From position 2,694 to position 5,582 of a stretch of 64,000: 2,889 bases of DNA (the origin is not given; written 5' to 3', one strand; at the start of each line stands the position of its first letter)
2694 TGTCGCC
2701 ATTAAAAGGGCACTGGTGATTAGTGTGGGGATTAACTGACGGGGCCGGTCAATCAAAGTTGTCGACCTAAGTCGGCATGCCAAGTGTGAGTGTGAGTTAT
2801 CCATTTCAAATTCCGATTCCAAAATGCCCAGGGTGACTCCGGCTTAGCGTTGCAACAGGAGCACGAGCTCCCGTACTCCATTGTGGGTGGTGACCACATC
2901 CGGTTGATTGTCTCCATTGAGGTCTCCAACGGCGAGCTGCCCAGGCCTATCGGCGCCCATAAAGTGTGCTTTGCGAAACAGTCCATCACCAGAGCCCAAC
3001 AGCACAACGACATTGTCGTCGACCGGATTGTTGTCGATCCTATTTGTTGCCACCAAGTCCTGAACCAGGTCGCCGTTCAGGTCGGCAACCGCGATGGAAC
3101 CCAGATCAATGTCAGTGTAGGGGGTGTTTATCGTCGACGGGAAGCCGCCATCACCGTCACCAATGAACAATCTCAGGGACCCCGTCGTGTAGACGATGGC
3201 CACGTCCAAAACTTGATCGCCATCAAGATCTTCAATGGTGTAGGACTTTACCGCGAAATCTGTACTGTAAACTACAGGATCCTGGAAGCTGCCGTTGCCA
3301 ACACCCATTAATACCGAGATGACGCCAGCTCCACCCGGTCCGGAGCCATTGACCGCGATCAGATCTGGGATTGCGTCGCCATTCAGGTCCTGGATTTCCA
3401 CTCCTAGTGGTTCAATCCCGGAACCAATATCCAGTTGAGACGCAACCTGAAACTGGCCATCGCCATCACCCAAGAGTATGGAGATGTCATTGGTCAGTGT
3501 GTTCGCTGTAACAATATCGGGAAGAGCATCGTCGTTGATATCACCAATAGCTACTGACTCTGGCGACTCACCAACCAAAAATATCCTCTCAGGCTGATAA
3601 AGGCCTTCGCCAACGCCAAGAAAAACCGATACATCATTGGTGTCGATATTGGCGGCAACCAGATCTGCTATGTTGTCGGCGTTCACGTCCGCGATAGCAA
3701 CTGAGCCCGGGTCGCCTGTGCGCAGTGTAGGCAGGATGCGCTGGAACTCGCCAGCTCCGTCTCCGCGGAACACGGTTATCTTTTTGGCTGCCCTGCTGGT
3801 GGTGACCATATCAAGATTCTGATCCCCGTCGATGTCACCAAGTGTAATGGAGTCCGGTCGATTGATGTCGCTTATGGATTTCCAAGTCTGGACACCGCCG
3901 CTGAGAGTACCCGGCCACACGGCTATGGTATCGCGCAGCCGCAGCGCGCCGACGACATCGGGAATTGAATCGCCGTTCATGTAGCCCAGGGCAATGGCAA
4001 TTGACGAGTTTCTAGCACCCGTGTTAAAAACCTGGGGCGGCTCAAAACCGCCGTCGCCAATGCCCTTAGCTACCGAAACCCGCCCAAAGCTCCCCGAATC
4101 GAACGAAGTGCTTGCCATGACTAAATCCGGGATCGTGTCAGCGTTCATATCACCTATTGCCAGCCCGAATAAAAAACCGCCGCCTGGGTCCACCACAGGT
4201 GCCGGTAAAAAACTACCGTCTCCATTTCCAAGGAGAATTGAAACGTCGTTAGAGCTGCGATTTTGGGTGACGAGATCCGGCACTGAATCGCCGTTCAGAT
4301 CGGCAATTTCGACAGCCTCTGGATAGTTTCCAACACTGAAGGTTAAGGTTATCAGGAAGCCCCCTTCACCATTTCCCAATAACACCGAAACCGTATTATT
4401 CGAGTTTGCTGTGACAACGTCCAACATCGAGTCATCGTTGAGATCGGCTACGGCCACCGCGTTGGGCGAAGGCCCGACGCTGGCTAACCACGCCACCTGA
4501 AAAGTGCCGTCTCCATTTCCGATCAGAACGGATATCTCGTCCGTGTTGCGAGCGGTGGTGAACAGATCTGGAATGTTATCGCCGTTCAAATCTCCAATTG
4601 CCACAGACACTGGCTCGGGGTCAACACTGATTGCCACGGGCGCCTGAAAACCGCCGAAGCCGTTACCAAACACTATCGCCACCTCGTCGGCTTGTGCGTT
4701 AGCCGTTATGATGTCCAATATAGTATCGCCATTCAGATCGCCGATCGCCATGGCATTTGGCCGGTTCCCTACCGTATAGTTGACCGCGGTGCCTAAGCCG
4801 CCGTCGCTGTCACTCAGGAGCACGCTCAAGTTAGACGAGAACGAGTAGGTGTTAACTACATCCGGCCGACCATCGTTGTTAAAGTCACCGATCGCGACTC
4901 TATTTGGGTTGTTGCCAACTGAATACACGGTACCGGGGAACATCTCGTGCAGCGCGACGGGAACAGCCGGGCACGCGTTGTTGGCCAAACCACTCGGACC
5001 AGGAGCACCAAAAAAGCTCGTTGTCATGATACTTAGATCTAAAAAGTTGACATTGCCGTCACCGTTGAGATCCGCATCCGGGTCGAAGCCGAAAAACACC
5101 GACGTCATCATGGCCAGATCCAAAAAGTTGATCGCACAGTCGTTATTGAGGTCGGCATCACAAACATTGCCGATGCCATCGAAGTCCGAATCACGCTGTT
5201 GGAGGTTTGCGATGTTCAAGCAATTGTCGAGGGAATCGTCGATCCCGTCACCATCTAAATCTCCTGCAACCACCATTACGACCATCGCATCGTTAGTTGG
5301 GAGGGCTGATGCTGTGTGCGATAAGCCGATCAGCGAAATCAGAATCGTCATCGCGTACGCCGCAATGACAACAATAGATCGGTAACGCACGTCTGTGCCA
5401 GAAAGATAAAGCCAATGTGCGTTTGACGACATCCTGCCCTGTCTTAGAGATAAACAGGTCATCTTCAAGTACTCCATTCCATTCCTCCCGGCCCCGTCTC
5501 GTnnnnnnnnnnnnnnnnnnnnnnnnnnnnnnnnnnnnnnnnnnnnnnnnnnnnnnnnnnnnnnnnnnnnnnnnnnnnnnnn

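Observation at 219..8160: Tandem triplication of secreted double-propeller FG-GAP proteins (exactly 14 repeats each, 860-862 aa)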

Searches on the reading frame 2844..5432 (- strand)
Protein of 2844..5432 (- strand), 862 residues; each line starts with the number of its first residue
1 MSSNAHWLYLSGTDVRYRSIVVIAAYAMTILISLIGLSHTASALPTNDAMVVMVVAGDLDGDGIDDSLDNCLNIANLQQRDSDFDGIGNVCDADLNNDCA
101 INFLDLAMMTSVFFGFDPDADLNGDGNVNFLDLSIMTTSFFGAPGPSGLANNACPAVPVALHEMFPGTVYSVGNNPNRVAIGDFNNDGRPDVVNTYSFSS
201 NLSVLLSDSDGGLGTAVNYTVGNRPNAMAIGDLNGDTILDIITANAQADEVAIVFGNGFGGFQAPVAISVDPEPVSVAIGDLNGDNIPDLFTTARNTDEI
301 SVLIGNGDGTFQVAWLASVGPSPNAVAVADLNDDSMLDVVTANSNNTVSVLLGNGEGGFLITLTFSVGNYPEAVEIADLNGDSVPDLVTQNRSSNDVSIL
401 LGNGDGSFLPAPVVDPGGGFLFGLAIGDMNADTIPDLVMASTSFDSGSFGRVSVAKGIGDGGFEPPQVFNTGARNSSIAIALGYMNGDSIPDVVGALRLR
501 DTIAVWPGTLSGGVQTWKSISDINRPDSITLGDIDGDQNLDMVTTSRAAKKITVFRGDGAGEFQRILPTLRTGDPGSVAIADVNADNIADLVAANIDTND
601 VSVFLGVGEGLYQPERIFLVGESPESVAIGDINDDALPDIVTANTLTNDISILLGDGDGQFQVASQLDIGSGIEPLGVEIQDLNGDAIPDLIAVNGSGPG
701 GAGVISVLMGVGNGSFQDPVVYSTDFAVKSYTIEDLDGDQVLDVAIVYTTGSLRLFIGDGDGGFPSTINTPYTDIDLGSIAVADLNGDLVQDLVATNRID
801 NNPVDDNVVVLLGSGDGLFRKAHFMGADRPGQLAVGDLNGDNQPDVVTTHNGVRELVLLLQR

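Call 6: search_protein_families(library=pfam, proteins=[window:2844-5432:-], max_evalue=0.01)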
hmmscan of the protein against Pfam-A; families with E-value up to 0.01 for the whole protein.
window:2844-5432:- (862 aa): 4 families
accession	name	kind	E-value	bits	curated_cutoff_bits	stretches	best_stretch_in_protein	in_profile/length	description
PF13517.12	FG-GAP_3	-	3.2e-73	242.7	26.9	13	330-388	1-60/61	FG-GAP-like repeat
PF01839.29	FG-GAP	-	1.6e-28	98.5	22.1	3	275-298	3-26/37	FG-GAP repeat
PF02412.23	TSP_3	-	0.00018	21.6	25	1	58-79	15-36/36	Thrombospondin type 3 repeat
PF16743.10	PliI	-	0.0014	18.7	27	0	414-452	52-90/123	Periplasmic lysozyme inhibitor of I-type lysozyme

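Call 7: search_protein_families(library=ncbifam, proteins=[window:2844-5432:-], max_evalue=0.01)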
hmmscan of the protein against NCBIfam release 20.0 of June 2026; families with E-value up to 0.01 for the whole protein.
window:2844-5432:- (862 aa): 5 families
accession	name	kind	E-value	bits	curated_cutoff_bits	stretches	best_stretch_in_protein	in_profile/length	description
NF047638.1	throspo3_MtsC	equivalog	9e-13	47.9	350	1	56-126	193-263/428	cell-cell cohesion MYXO-CTERM protein MtsC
NF045500.1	Omp28_seleno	equivalog_domain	1.1e-07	31.6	200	1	48-93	264-309/377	Omp28-related selenoprotein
NF052323.1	T9SSA_dep_M6i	equivalog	4.7e-07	28.2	600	0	202-302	763-864/1043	T9SS-dependent M6-like inactivated metalloprotease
NF046077.1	LPS_M949_RS01915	subfamily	1.6e-05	24.9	60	0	720-751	60-91/154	M949_RS01915 family surface polysaccharide biosynthesis protein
NF052348.1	beta_propeller_lectin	domain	0.0051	15.9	200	0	227-355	94-228/337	beta propeller lectin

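Call 14: find_homologous_proteins(query=window:2844-5432:-, max_evalue=1e-10)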
Query window:2844-5432:- (862 aa): 7893 proteins with E <= 1e-10 among 8000 candidates; the best 120 are listed.
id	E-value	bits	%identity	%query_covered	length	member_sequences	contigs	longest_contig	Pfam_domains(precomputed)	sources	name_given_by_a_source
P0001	0.0e+0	1868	100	100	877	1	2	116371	PF01839.30,PF13517.13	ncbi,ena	-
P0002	2.0e-214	732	40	80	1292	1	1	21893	PF01839.30,PF12256.15,PF16743.11,PF00404.25,PF14779.13,PF13517.13,PF14783.13,PF13202.13,PF00036.39,PF21955.1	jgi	jgi:predicted dehydrogenase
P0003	2.8e-210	719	35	80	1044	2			PF01839.30,PF16743.11,PF13517.13,PF16640.12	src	-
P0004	6.3e-200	685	32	78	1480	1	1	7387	PF01839.30,PF13517.13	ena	-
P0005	1.2e-193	664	32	73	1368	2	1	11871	PF01839.30,PF13517.13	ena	-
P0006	2.2e-188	646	31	82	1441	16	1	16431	PF01839.30,PF13517.13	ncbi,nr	ncbi:unnamed protein product [Rotaria sp. Silwood1]|nr:unnamed protein product [Rotaria sp. Silwood1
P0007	2.2e-185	636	31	72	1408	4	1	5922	PF01839.30,PF13517.13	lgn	-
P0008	9.0e-182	624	29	80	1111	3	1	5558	PF01839.30,PF13517.13,PF04723.21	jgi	jgi:hypothetical protein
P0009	1.1e-177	611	35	80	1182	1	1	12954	PF01839.30,PF12256.15,PF13517.13,PF14783.13,PF16640.12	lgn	-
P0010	2.0e-177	610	37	79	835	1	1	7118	PF01839.30,PF12256.15,PF16743.11,PF13517.13,PF16640.12,PF21955.1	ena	-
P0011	7.1e-177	608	30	80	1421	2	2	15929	PF01839.30,PF13517.13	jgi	jgi:hypothetical protein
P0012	6.7e-175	602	34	81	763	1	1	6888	PF01839.30,PF13517.13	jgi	jgi:hypothetical protein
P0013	1.7e-173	597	31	80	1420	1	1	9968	PF01839.30,PF13517.13,PF04723.21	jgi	jgi:hypothetical protein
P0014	4.3e-170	586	38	79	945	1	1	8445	PF01839.30,PF16743.11,PF13517.13,PF13860.13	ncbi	-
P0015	5.3e-170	586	33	83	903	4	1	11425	PF22073.3,PF01839.30,PF15780.12,PF13517.13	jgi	jgi:hypothetical protein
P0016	1.4e-169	584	34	82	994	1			PF01839.30,PF16743.11,PF13517.13,PF18676.7,PF16640.12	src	-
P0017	6.4e-167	575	37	80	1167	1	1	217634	PF01839.30,PF12256.15,PF10282.16,PF16743.11,PF00404.25,PF14779.13,PF25292.1,PF13517.13,PF14783.13,PF21955.1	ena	-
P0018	6.9e-167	575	32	68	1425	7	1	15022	PF01839.30,PF13517.13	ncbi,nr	ncbi:unnamed protein product [Rotaria sp. Silwood1]|nr:unnamed protein product [Rotaria sp. Silwood1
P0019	6.8e-166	572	31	83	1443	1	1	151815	PF01839.30,PF13517.13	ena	-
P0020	4.1e-165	569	37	81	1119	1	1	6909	PF01839.30,PF12256.15,PF16743.11,PF00404.25,PF05593.20,PF17957.8,PF13517.13,PF13620.13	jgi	jgi:YD repeat-containing protein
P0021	5.9e-165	569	34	80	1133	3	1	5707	PF22073.3,PF01839.30,PF12256.15,PF15780.12,PF07610.18,PF13517.13,PF22544.3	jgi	jgi:hypothetical protein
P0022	1.0e-164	568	35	84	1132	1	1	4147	PF01839.30,PF12256.15,PF16743.11,PF05593.20,PF17957.8,PF13517.13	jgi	jgi:YD repeat-containing protein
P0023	1.1e-164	568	31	89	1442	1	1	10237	PF01839.30,PF13517.13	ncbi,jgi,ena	jgi:hypothetical protein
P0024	1.8e-164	567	38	61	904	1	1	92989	PF01839.30,PF13517.13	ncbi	ncbi:MAG: FG-GAP-like repeat-containing protein [Sumerlaeia bacterium]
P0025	4.2e-164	566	37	79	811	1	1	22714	PF01839.30,PF12256.15,PF16743.11,PF14779.13,PF13517.13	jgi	jgi:hypothetical protein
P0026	5.9e-164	566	32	80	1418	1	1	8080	PF01839.30,PF13517.13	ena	-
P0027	3.2e-163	563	36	80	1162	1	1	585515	PF12733.14,PF01839.30,PF03160.21,PF13517.13,PF00395.26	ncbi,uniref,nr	ncbi:FG-GAP-like repeat-containing protein [Paenibacillus eucommiae]|uniref:6-phosphogluconolactonas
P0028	4.6e-163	563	34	81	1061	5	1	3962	PF01839.30,PF13517.13,PF13287.13,PF13290.14,PF03174.20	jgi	jgi:hypothetical protein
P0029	9.7e-163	562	34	61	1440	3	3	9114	PF01839.30,PF13517.13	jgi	jgi:hypothetical protein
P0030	1.7e-162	561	30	79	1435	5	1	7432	PF01839.30,PF13517.13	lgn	-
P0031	2.9e-162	560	32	81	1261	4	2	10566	PF01839.30,PF13517.13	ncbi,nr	ncbi:unnamed protein product [Rotaria sp. Silwood1]|nr:unnamed protein product [Rotaria sp. Silwood1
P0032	1.1e-161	558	33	80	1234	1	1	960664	PF01839.30,PF12256.15,PF10282.16,PF25292.1,PF13517.13,PF00395.26,PF21955.1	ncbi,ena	-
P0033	2.8e-161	557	30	78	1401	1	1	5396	PF01839.30,PF13517.13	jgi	jgi:hypothetical protein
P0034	4.9e-161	556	38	79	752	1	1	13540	PF01839.30,PF13517.13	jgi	jgi:hypothetical protein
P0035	5.7e-161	556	33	69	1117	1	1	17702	PF01839.30,PF12256.15,PF13205.13,PF00404.25,PF13517.13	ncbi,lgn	-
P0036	9.4e-161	555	31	80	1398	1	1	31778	PF01839.30,PF13517.13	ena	-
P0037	3.0e-160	553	40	43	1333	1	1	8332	PF01839.30,PF12256.15,PF16743.11,PF14779.13,PF13517.13,PF00630.26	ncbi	-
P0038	3.6e-159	550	32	79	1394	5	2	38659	PF01839.30,PF13517.13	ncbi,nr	ncbi:unnamed protein product [Rotaria sp. Silwood2]|nr:unnamed protein product [Rotaria sp. Silwood2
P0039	5.2e-159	549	33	68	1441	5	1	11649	PF01839.30,PF13517.13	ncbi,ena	-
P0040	3.6e-158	546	33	79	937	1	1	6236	PF01839.30,PF16743.11,PF13517.13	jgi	jgi:hypothetical protein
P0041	5.3e-158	546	32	80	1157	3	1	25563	PF01839.30,PF12256.15,PF16743.11,PF13517.13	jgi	-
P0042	1.3e-157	545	28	80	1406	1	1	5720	PF01839.30,PF14779.13,PF13517.13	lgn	-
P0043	3.7e-157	543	31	80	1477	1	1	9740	PF01839.30,PF16743.11,PF13517.13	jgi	jgi:hypothetical protein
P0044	2.5e-156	540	30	79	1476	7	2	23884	PF01839.30,PF14779.13,PF13517.13,PF04723.21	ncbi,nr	ncbi:unnamed protein product [Rotaria sp. Silwood1]|nr:unnamed protein product [Rotaria sp. Silwood1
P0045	3.0e-156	540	34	82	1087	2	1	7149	PF01839.30,PF16743.11,PF13517.13,PF16640.12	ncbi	ncbi:MAG: FG-GAP-like repeat-containing protein, partial [Candidatus Korobacteraceae bacterium]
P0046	3.7e-156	540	35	74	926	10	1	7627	PF01839.30,PF12256.15,PF13517.13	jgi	-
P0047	1.1e-155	538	33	80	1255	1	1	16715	PF01839.30,PF12256.15,PF16743.11,PF13517.13,PF14783.13,PF05345.19,PF17210.10,PF13946.12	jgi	jgi:hypothetical protein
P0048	5.1e-155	536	36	75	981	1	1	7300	PF01839.30,PF13517.13,PF13287.13,PF13290.14,PF03174.20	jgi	jgi:hypothetical protein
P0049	8.6e-155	535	33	75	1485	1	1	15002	PF01839.30,PF12256.15,PF16743.11,PF00404.25,PF14779.13,PF13517.13,PF14783.13,PF21955.1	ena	-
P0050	9.4e-155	535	32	83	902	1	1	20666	PF22073.3,PF01839.30,PF15780.12,PF13517.13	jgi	jgi:hypothetical protein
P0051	1.3e-154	535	35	79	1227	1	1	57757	PF01839.30,PF12256.15,PF16743.11,PF00404.25,PF14779.13,PF13517.13,PF21955.1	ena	-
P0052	5.1e-154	533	35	75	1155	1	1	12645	PF01839.30,PF16743.11,PF13517.13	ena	-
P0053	2.9e-153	530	38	80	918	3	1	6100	PF01839.30,PF16743.11,PF14779.13,PF13517.13,PF18962.8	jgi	jgi:hypothetical protein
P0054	3.7e-153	530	35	75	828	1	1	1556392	PF01839.30,PF12256.15,PF16743.11,PF13517.13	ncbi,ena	-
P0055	6.0e-153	529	31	79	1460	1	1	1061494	PF01839.30,PF13517.13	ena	-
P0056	1.2e-152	528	35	75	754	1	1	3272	PF01839.30,PF12256.15,PF16743.11,PF13517.13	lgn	-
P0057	2.6e-152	527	30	79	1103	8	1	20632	PF01839.30,PF13517.13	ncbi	ncbi:unnamed protein product, partial [Adineta steineri]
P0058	2.9e-152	527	39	78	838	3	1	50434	PF01839.30,PF13517.13,PF13860.13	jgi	-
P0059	3.6e-152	527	36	80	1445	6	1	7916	PF01839.30,PF16743.11,PF13517.13,PF00963.25,PF13860.13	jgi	-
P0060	5.7e-152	526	31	80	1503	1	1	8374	PF01839.30,PF12256.15,PF16743.11,PF13517.13,PF14783.13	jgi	jgi:hypothetical protein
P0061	7.0e-152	526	35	75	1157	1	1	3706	PF01839.30,PF12256.15,PF16743.11,PF13517.13,PF16640.12,PF13860.13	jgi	-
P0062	8.8e-152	525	33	83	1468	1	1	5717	PF01839.30,PF12256.15,PF14779.13,PF17957.8,PF13517.13,PF14783.13,PF16640.12,PF16967.12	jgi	jgi:hypothetical protein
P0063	9.6e-152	525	35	86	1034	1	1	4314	PF01839.30,PF00404.25,PF03725.21,PF13517.13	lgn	-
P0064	3.5e-151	523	26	87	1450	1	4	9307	PF01839.30,PF13517.13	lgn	-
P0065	5.3e-151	523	37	82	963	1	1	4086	PF01839.30,PF13517.13,PF27309.1,PF13860.13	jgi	jgi:VCBS repeat protein/flagellar hook capping protein FlgD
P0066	7.6e-151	522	41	74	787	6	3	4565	PF01839.30,PF16743.11,PF13517.13,PF13860.13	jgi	jgi:hypothetical protein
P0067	1.3e-150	521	27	81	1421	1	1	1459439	PF01839.30,PF13517.13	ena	-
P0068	1.3e-150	521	33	78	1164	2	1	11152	PF01839.30,PF13517.13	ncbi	ncbi:unnamed protein product, partial [Rotaria sp. Silwood1]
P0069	2.2e-150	521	31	74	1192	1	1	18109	PF22073.3,PF01839.30,PF15780.12,PF07610.18,PF24798.3,PF13517.13,PF24507.2,PF12371.15,PF22544.3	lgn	-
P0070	2.9e-150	520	32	74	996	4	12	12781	PF01839.30,PF12256.15,PF13517.13,PF18998.7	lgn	-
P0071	3.3e-150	520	35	84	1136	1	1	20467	PF01839.30,PF12256.15,PF16743.11,PF00404.25,PF05593.20,PF14779.13,PF17957.8,PF13517.13,PF14783.13,PF13620.13,PF00395.26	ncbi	-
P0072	1.3e-149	518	37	81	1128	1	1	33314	PF01839.30,PF12256.15,PF00404.25,PF05593.20,PF17957.8,PF13517.13,PF13620.13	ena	-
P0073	1.9e-149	518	37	80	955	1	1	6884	PF01839.30,PF12256.15,PF13517.13,PF18884.6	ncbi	-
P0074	2.3e-149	517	30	73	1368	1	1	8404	PF01839.30,PF13517.13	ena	-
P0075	2.6e-149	517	39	81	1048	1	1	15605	PF01839.30,PF16743.11,PF13517.13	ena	-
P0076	5.5e-149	516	36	82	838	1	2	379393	PF01839.30,PF13517.13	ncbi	-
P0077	6.0e-149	516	32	76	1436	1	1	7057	PF01839.30,PF13517.13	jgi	jgi:hypothetical protein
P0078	6.3e-149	516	33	70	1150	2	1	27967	PF01839.30,PF16743.11,PF13517.13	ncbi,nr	ncbi:MAG: VCBS repeat-containing protein [Acidobacteria bacterium]|nr:VCBS repeat-containing protein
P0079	9.8e-149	515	37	79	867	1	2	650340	PF01839.30,PF13517.13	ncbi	-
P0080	1.7e-148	514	37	51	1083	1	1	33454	PF01839.30,PF13517.13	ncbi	-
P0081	3.0e-148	514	31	72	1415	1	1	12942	PF01839.30,PF12256.15,PF17957.8,PF13517.13,PF16640.12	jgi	jgi:hypothetical protein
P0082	4.9e-148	513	34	82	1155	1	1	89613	PF01839.30,PF13517.13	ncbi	-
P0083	7.6e-148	512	29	79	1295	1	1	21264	PF01839.30,PF14779.13,PF13517.13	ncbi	ncbi:unnamed protein product, partial [Adineta ricciae]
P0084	3.3e-147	510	34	80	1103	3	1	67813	PF01839.30,PF12256.15,PF13517.13,PF16640.12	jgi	jgi:hypothetical protein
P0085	2.7e-146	507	36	81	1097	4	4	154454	PF01839.30,PF13517.13,PF14783.13,PF23509.2,PF16640.12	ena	-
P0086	3.4e-146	507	34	75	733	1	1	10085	PF01839.30,PF12256.15,PF13517.13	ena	-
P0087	8.3e-146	505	32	78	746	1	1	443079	PF01839.30,PF16743.11,PF13517.13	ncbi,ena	-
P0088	1.0e-145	505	33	79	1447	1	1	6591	PF01839.30,PF16743.11,PF13517.13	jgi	jgi:hypothetical protein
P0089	4.6e-145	503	38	78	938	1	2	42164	PF01839.30,PF12256.15,PF13517.13,PF16640.12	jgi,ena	-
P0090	6.6e-145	502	38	75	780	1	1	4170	PF01839.30,PF12256.15,PF14779.13,PF13517.13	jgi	jgi:FG-GAP-like repeat/FG-GAP repeat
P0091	8.0e-144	499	31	68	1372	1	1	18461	PF01839.30,PF13517.13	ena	-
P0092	8.1e-144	499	38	81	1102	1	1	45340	PF01839.30,PF12256.15,PF16743.11,PF00404.25,PF14779.13,PF13517.13,PF14783.13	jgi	jgi:hypothetical protein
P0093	8.9e-144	499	37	80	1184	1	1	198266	PF01839.30,PF12256.15,PF13517.13,PF16640.12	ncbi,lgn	-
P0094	1.1e-143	498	36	75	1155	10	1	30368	PF01839.30,PF12256.15,PF16743.11,PF13517.13,PF16640.12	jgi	jgi:hypothetical protein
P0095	1.4e-143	498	34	82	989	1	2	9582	PF01839.30,PF13517.13,PF18998.7,PF05345.19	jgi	jgi:VCBS repeat protein/putative Ig domain-containing protein/List-Bact-rpt repeat protein/FG-GAP re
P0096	2.6e-143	497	36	75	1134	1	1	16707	PF01839.30,PF12256.15,PF16743.11,PF05593.20,PF17957.8,PF13517.13,PF13620.13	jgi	jgi:YD repeat-containing protein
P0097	1.4e-142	495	33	79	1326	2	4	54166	PF01839.30,PF13517.13,PF05345.19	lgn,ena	-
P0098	2.1e-142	494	32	80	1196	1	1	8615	PF22073.3,PF01839.30,PF12256.15,PF24771.4,PF15780.12,PF16743.11,PF13517.13,PF22066.3,PF24507.2,PF12371.15,PF22544.3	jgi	jgi:hypothetical protein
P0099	2.1e-142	494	34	81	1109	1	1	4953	PF01839.30,PF13517.13,PF16640.12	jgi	jgi:hypothetical protein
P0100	4.0e-142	493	36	76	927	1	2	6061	PF01839.30,PF12256.15,PF16743.11,PF13517.13,PF13860.13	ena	-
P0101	4.1e-142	493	33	80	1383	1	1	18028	PF01839.30,PF12256.15,PF16743.11,PF00404.25,PF14779.13,PF13517.13,PF14783.13,PF23743.2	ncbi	ncbi:MAG: FG-GAP-like repeat-containing protein, partial [Schlesneria sp.]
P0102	6.9e-142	493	35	75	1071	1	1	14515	PF01839.30,PF16743.11,PF13517.13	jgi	jgi:hypothetical protein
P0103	1.3e-141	492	45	39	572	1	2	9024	PF01839.30,PF13517.13,PF18884.6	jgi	-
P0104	1.8e-141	491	37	61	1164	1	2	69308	PF01839.30,PF12256.15,PF16743.11,PF00404.25,PF14779.13,PF13517.13,PF16640.12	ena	-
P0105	3.6e-141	490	36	81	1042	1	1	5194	PF22073.3,PF01839.30,PF12256.15,PF24771.4,PF15780.12,PF07610.18,PF14779.13,PF13517.13,PF16640.12,PF12371.15,PF22544.3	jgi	jgi:hypothetical protein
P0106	5.6e-141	489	37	76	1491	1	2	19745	PF01839.30,PF12256.15,PF16743.11,PF00404.25,PF25292.1,PF13517.13,PF21955.1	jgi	-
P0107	1.5e-140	488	34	81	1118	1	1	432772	PF01839.30,PF12256.15,PF16743.11,PF13517.13,PF00395.26,PF21955.1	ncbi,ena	-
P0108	1.8e-140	488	36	80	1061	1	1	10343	PF01839.30,PF13517.13,PF13287.13,PF13290.14,PF03174.20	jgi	jgi:chitobiase/beta-hexosaminidase-like protein/VCBS repeat protein/FG-GAP repeat protein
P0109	2.1e-140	488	38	80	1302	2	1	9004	PF01839.30,PF12256.15,PF16743.11,PF00415.25,PF13517.13,PF10342.16,PF13540.13,PF25384.2,PF19077.7,PF25390.2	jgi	jgi:hypothetical protein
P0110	4.0e-140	487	35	80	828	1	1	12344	PF01839.30,PF13517.13,PF16640.12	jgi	jgi:hypothetical protein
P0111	1.1e-139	485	32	73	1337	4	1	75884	PF01839.30,PF12256.15,PF13517.13,PF05345.19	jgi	jgi:hypothetical protein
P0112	1.2e-139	485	34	80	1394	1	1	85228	PF01839.30,PF14779.13,PF13517.13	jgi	jgi:hypothetical protein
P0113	1.6e-139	485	35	79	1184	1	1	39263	PF01839.30,PF12256.15,PF16743.11,PF00404.25,PF14779.13,PF13517.13,PF14783.13,PF19078.7,PF21955.1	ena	-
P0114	1.7e-139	485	34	82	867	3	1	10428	PF22073.3,PF01839.30,PF12256.15,PF15780.12,PF13517.13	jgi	jgi:hypothetical protein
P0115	2.7e-139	484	35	80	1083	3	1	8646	PF01839.30,PF12256.15,PF13517.13,PF16640.12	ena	-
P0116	2.8e-139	484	34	80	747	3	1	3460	PF01839.30,PF13517.13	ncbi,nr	ncbi:MAG TPA: VCBS repeat-containing protein [Gemmataceae bacterium]|nr:VCBS repeat-containing prote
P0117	3.0e-139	484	38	74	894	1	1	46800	PF01839.30,PF16743.11,PF13517.13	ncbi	-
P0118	5.5e-139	483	29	79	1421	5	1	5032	PF01839.30,PF16743.11,PF13517.13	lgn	-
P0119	8.0e-139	482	32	78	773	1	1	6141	PF01839.30,PF13517.13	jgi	jgi:hypothetical protein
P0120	1.2e-138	482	36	80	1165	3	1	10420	PF01839.30,PF12256.15,PF16743.11,PF14779.13,PF13517.13,PF16640.12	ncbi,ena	-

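Call 16: find_encoding_contigs(protein=P0001, flank=10000, max_places=4)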
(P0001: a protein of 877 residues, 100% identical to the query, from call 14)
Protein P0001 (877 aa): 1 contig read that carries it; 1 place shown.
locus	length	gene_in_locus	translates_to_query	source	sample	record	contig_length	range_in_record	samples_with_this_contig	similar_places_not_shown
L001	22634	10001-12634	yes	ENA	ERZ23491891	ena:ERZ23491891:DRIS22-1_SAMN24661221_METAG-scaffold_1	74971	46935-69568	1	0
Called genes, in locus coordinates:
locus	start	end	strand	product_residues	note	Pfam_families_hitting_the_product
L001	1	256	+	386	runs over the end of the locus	PF02771:Acyl-CoA_dh_N, PF02770:Acyl-CoA_dh_M, PF00441:Acyl-CoA_dh_1, PF08028:Acyl-CoA_dh_2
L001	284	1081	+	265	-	PF00378:ECH_1, PF16113:ECH_2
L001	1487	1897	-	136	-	-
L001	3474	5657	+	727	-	PF20656:MS_N, PF20658:MSG_insertion, PF01274:MS_TIM-barrel, PF20659:MS_C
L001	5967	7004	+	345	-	PF03050:DDE_Tnp_IS66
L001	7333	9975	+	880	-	-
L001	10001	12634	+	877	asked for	PF01839:FG-GAP (faint), PF13517:FG-GAP_3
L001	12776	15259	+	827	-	-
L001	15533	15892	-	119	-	PF03050:DDE_Tnp_IS66, PF13817:DDE_Tnp_IS66_C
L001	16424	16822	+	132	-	-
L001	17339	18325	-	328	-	PF02899:Phage_int_SAM_1 (weak), PF13495:Phage_int_SAM_4, PF00589:Phage_integrase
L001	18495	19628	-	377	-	PF13385:Laminin_G_3, PF00354:Pentaxin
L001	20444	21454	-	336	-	PF07963:N_methyl (weak)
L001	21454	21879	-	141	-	-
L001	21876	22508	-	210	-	PF07963:N_methyl (weak)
